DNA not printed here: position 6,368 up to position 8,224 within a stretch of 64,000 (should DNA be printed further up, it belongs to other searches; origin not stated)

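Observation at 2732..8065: Two paralogous single-chain E1s with a degenerate plus active adenylation-domain arrangement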

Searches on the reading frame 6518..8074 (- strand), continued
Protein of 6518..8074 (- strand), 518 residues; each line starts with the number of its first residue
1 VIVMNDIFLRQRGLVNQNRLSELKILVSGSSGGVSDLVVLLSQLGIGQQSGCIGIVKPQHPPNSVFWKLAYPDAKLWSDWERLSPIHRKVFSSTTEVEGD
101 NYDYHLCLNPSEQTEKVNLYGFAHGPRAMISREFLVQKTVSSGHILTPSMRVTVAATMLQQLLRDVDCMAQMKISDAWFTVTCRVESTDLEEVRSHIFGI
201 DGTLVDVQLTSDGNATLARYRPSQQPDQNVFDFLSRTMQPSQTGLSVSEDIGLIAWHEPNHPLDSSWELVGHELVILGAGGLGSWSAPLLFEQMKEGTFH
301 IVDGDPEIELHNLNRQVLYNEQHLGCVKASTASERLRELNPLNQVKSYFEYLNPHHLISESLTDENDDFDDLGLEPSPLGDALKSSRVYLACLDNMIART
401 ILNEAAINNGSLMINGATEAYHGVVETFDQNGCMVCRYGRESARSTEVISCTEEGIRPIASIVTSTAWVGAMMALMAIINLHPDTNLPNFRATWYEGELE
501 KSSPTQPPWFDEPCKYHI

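Call 43: find_encoding_contigs(protein=P0086, flank=10000, max_places=1)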
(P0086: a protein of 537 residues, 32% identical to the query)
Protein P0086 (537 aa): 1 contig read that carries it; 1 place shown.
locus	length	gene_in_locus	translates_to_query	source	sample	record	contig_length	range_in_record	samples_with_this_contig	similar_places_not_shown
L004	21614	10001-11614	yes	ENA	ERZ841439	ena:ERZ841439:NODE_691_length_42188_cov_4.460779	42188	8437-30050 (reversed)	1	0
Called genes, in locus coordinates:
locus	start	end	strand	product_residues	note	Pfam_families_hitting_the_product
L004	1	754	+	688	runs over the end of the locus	PF02737:3HCDH_N, PF03446:NAD_binding_2 (faint), PF00725:3HCDH, PF00378:ECH_1, PF16113:ECH_2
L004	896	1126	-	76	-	-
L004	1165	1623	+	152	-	PF01638:HxlR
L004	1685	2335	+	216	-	PF12840:HTH_20 (faint), PF01022:HTH_5 (faint), PF01047:MarR (faint), PF12802:MarR_2 (faint), PF13412:HTH_24 (faint), PF24266:HTH_HVO_0163_N, PF08279:HTH_11 (faint), PF09339:HTH_IclR (faint), +1 more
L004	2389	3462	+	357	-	PF12802:MarR_2 (faint), PF13412:HTH_24 (faint)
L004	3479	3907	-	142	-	-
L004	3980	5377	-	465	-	PF09903:DUF2130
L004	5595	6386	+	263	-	-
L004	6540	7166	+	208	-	-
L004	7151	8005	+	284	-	-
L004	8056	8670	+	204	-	-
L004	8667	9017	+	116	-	-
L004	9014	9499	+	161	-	-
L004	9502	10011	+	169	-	-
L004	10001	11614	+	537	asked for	PF00899:ThiF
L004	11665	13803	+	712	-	PF02359:CDC48_N, PF02933:CDC48_2 (faint), PF06068:TIP49 (faint), PF13401:AAA_22 (faint), PF02367:TsaE (faint), PF00004:AAA, PF17862:AAA_lid_3, PF00004:AAA, +14 more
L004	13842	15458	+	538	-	-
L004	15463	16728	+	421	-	-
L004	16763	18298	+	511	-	PF00899:ThiF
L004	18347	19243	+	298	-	-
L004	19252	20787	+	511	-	PF01398:JAB (weak)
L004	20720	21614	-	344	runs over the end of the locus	-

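Call 44: find_related_loci(query=A2, collection=genome_contigs, flank=8000)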
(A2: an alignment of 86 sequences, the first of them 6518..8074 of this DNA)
Query A2 (518 aa) in genome_contigs; peptide patterns used: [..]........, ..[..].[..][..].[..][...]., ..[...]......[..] (x = any residue, [..] = any of these).
292 stretches matched a pattern; 191 encode a relative of the query (tblastn E <= 1e-3); the best 80 are kept; 77 distinct loci.
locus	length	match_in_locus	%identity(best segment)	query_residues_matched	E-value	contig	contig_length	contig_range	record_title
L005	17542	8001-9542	70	4-518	0e+0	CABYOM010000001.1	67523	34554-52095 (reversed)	uncultured Candidatus Poseidoniales archaeon isolate AG-333-I22 genome assembly, contig: AG-333-I22_NODE_1, whole genome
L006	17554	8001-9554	46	3-518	4e-137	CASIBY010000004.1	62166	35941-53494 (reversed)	MAG: Candidatus Poseidoniaceae archaeon isolate FRAM_WSC20_S10_BML_bin_60_1 genome assembly, contig: FRAM_WSC20_S10_BML_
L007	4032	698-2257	44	2-518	6e-139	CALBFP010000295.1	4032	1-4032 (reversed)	MAG TPA_asm: uncultured euryarchaeote isolate ERR599077_bin.133_CONCOCT_v1.1_MAG genome assembly, contig: ERZ841196.2260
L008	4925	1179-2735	46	9-518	2e-137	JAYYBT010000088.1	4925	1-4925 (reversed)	MAG: Thermoplasmatota archaeon isolate XS_MAG27 XS_MAG27_0088, whole genome shotgun sequence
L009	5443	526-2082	45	9-518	6e-135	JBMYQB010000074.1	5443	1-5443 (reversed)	MAG: Poseidonia sp. isolate ME_XS_2305_bin_45 ME_XS_2305_bin_45_74, whole genome shotgun sequence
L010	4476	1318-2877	44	2-518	6e-135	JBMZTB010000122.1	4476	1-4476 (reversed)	MAG: Candidatus Poseidoniaceae archaeon isolate ME_XS_2302_7_bin_25 ME_XS_2302_7_bin_25_124, whole genome shotgun sequen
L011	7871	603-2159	45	9-518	4e-132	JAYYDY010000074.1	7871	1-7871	MAG: Thermoplasmatota archaeon isolate XS_MAG49 XS_MAG49_0074, whole genome shotgun sequence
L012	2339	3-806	71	251-518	1e-139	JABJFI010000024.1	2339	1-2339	MAG: Methanobacteriota archaeon isolate SI074_bin121 k141_1328506, whole genome shotgun sequence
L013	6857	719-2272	44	3-518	1e-130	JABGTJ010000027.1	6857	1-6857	MAG: Methanobacteriota archaeon isolate SI034_bin128 k141_50887, whole genome shotgun sequence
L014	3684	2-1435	44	38-518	2e-118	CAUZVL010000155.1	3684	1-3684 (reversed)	MAG: Candidatus Thalassarchaeaceae archaeon isolate CB9_SCM.18 genome assembly, contig: Ga0302134_10014785, whole genome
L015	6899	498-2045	40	8-518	5e-111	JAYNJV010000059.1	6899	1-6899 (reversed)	MAG: Candidatus Poseidoniales archaeon isolate 139543_S12_metabat_bins_sens.tsv.041 NODE_7928_length_6899_cov_26.422852,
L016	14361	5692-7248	44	9-518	7e-132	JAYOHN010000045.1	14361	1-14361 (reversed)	MAG: Poseidonia sp. isolate 139549_S151_rosella_bins.tsv.060 NODE_3547_length_14361_cov_6.423668, whole genome shotgun s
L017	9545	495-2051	46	9-518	1e-132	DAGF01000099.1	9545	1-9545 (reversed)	MAG TPA_asm: Euryarchaeota archaeon UBA549 UBA549_contig_34974, whole genome shotgun sequence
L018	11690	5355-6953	33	6-518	1e-68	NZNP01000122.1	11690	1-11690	MAG: Gammaproteobacteria bacterium isolate EAC81 96090, whole genome shotgun sequence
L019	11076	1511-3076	32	10-518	3e-66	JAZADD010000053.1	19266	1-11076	MAG: Thermoplasmatota archaeon isolate XB_MAG72 DB_MAG72_0053, whole genome shotgun sequence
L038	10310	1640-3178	25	8-517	2e-25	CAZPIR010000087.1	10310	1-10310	MAG TPA_asm: uncultured Anaerolineaceae bacterium isolate SRP272421_co4_372 genome assembly, contig: NODE_20143_length_1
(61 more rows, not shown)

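Call 46: search_protein_families(library=padloc, proteins=[L038:1619-3253:+, L038:1134-1610:+, L038:3190-3930:+, L038:3941-4225:+, L001:9442-9990:+, L001:17694-18641:+, L001:8286-9200:+], max_evalue=0.01)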
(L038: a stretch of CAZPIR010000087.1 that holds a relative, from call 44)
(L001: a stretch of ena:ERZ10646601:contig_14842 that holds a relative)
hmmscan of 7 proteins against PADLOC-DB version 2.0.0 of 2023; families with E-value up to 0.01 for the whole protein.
L038:1619-3253:+ (544 aa): 23 families
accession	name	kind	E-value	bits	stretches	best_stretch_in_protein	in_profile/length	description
PDLC00829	E1-E2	-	2.8e-17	61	1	278-438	165-324/426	E1-E2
PDLC00836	E1-E2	-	4.3e-13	46.7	1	278-401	335-455/602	E1-E2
PDLC00832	E1-E2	-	7e-13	45.6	1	278-396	332-446/588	E1-E2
PDLC00828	E1-E2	-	2.8e-12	44.6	1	279-457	170-347/431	E1-E2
PDLC00840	E1-E2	-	5.7e-11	40.1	1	276-401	205-327/458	E1-E2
PDLC00847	E1-E2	-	2.5e-10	37.3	1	280-410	282-407/523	E1-E2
PDLC00855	E1-E2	-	1.2e-09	35.8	1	277-407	295-426/579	E1-E2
PDLC00857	E1-E2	-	1.5e-09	34.9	1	281-368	343-427/589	E1-E2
PDLC00848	E1-E2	-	2e-09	34.3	1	280-382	370-468/607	E1-E2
PDLC00854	E1-E2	-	4.8e-09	33.6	1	277-385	354-460/605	E1-E2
PDLC00856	E1-E2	-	2.1e-08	31.2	1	278-393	316-426/573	E1-E2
PDLC00851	E1-E2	-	4.7e-08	30.3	1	280-390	236-342/491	E1-E2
PDLC00837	E1-E2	-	2.1e-07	28.1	1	216-384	252-425/593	E1-E2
PDLC00830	E1-E2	-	2.1e-07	27.6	1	280-388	306-408/551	E1-E2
PDLC00843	E1-E2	-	4.2e-07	26.9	1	280-434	314-466/575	E1-E2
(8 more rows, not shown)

L038:1134-1610:+ (158 aa): 0 families

L038:3190-3930:+ (246 aa): 1 family
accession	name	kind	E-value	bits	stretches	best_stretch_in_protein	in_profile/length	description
PDLC00890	JAB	-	0.0046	14.5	0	30-135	14-118/157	JAB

L038:3941-4225:+ (94 aa): 0 families

L001:9442-9990:+ (182 aa): 0 families

L001:17694-18641:+ (315 aa): 0 families

L001:8286-9200:+ (304 aa): 0 families

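Call 47: search_protein_families(library=pfam, proteins=[L038:1619-3253:+, L038:1134-1610:+, L038:3190-3930:+, L038:3941-4225:+, L001:9442-9990:+, L001:17694-18641:+, L001:8286-9200:+, L001:15591-16226:+, L001:16511-16957:+], max_evalue=0.1)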
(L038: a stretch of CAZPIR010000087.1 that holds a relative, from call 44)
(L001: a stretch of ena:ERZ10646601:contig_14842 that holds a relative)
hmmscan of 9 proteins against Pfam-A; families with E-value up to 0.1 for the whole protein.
L038:1619-3253:+ (544 aa): 1 family
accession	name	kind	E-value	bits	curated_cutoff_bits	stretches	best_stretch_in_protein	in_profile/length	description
PF00899.27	ThiF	-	1.3e-46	159.1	28.1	2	279-491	15-205/238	ThiF family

L038:1134-1610:+ (158 aa): 0 families

L038:3190-3930:+ (246 aa): 1 family
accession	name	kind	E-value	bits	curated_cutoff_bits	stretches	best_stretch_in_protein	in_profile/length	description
PF14464.11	Prok-JAB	-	0.006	16.9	25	1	104-139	65-95/114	Prokaryotic homologs of the JAB domain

L038:3941-4225:+ (94 aa): 0 families

L001:9442-9990:+ (182 aa): 1 family
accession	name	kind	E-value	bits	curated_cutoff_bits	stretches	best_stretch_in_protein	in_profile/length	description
PF19580.5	Exo_endo_phos_3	-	0.076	12.5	27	0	81-154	231-306/311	Endonuclease/Exonuclease/phosphatase family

L001:17694-18641:+ (315 aa): 0 families

L001:8286-9200:+ (304 aa): 0 families

L001:15591-16226:+ (211 aa): 0 families

L001:16511-16957:+ (148 aa): 0 families

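Call 48: search_solved_structures(query=L038:1619-2428:+, max_evalue=1, show_alignments=2)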
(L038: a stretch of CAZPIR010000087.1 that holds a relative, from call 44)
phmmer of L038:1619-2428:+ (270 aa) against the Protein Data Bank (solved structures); distinct sequences matched with E-value up to 1: 31.
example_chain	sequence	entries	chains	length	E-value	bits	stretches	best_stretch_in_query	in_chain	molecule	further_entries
6nya_A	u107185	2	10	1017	9.7e-08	35.1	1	2-96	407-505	Ubiquitin-activating enzyme E1 1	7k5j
3cmm_A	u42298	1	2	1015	9.7e-08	35.1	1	2-96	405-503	Ubiquitin-activating enzyme E1 1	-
5l6h_A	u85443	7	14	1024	9.9e-08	35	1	2-96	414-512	Ubiquitin-activating enzyme E1 1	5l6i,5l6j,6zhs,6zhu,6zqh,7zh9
4nnj_A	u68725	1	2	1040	1e-07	35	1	2-96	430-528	Ubiquitin-activating enzyme E1 1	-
8se9_A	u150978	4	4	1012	1.3e-07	34.6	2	4-96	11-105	Ubiquitin-like modifier-activating enzyme 7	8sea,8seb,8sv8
8oif_A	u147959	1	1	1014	1.4e-07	34.6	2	4-96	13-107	Ubiquitin-like modifier-activating enzyme 7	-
5tr4_A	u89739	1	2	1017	1.7e-07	34.3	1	2-96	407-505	Ubiquitin-activating enzyme E1 1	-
1zud_1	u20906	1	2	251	2.1e-07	34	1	3-98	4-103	Adenylyltransferase thiF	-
1zfn_A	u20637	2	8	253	2.1e-07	34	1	3-98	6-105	Adenylyltransferase thiF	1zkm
9qgg_B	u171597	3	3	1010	5.5e-07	32.6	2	7-94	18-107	E1 ubiquitin-activating enzyme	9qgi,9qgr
6zht_C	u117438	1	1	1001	7.7e-07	32.1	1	2-96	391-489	Ubiquitin-activating enzyme E1 1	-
4ii2_A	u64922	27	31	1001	1.2e-06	31.4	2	8-100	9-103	Ubiquitin-activating enzyme E1 1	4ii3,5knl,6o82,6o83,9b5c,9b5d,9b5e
5um6_A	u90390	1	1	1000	1.3e-06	31.4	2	8-100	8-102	Ubiquitin-activating enzyme E1 1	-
9jtc_A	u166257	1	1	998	2.2e-06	30.6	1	5-99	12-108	UBA7 protein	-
8vy5_A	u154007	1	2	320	8.6e-05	25.4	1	4-97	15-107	SUMO-activating enzyme subunit 1, N-terminally processed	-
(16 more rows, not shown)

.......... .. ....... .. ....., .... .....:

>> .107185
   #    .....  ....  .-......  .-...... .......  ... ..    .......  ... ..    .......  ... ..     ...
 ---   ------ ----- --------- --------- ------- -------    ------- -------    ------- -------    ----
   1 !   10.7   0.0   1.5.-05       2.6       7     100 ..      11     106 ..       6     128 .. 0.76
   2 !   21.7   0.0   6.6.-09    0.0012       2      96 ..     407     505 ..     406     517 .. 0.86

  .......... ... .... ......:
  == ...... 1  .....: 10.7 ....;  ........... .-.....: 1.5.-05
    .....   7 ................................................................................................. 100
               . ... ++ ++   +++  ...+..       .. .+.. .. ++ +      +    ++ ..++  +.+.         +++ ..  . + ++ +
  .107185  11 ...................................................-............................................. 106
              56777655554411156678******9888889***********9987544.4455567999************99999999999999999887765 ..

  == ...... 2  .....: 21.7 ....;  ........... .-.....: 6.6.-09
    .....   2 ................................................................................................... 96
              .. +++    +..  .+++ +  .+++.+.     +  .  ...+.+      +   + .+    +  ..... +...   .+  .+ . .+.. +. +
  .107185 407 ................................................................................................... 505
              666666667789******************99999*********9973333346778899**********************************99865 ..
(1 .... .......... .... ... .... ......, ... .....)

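Call 58: search_solved_structures(query=L001:9442-9990:+, max_evalue=10, show_alignments=1)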
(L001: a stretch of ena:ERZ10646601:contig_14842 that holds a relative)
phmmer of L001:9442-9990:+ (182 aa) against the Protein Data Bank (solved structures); distinct sequences matched with E-value up to 10: 3.
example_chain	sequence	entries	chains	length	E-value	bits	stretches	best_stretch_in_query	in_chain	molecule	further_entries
9dt3_A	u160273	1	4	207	1.9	11.1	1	121-165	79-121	Sulfonylurea repressor EsR (L11-C6)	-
5cwk_A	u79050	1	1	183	2.4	10.8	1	156-180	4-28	Designed helical repeat protein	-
7mwr_A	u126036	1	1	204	2.7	10.6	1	156-180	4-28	LHD101A54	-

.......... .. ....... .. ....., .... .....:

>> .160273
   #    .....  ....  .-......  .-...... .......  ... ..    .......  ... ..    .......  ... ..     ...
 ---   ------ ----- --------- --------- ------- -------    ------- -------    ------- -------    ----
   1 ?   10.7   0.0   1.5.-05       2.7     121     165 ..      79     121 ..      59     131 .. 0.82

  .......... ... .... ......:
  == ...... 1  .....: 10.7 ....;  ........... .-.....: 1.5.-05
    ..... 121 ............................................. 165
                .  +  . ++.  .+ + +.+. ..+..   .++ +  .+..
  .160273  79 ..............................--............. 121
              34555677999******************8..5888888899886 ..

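Call 61: find_homologous_proteins(query=L001:9442-9990:+, max_evalue=0.001)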
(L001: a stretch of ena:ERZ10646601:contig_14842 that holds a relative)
Query L001:9442-9990:+ (182 aa): 26 proteins with E <= 0.001 among 64 candidates.
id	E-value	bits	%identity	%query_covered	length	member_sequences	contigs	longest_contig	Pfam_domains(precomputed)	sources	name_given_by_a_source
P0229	1.1e-114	398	99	100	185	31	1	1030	-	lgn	-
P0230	5.2e-107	373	90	100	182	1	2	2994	-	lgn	-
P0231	5.0e-105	366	89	100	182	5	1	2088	-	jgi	-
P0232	1.3e-101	355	85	100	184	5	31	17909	-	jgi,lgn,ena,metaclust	jgi:hypothetical protein|metaclust:\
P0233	9.8e-100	349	83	100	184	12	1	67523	-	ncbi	-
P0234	4.7e-98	344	82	100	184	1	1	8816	-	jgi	-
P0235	8.7e-98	343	82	100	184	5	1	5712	-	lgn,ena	-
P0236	1.3e-96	339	81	99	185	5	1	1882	-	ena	-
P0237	1.6e-96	339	80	100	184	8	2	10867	-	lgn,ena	-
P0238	2.3e-96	338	83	99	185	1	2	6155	-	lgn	-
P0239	4.3e-93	327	79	100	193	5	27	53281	-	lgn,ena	-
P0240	1.5e-81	290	72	100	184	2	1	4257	-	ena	-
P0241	1.4e-80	287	71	100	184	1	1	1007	-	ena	-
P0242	6.0e-77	275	68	100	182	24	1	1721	-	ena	-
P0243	8.0e-77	274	68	100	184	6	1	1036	-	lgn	-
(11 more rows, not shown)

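Call 63: search_solved_structures(query=A5, max_evalue=10, show_alignments=2)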
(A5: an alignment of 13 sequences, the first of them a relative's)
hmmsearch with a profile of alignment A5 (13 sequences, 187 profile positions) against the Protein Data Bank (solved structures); distinct sequences matched with E-value up to 10: 0.
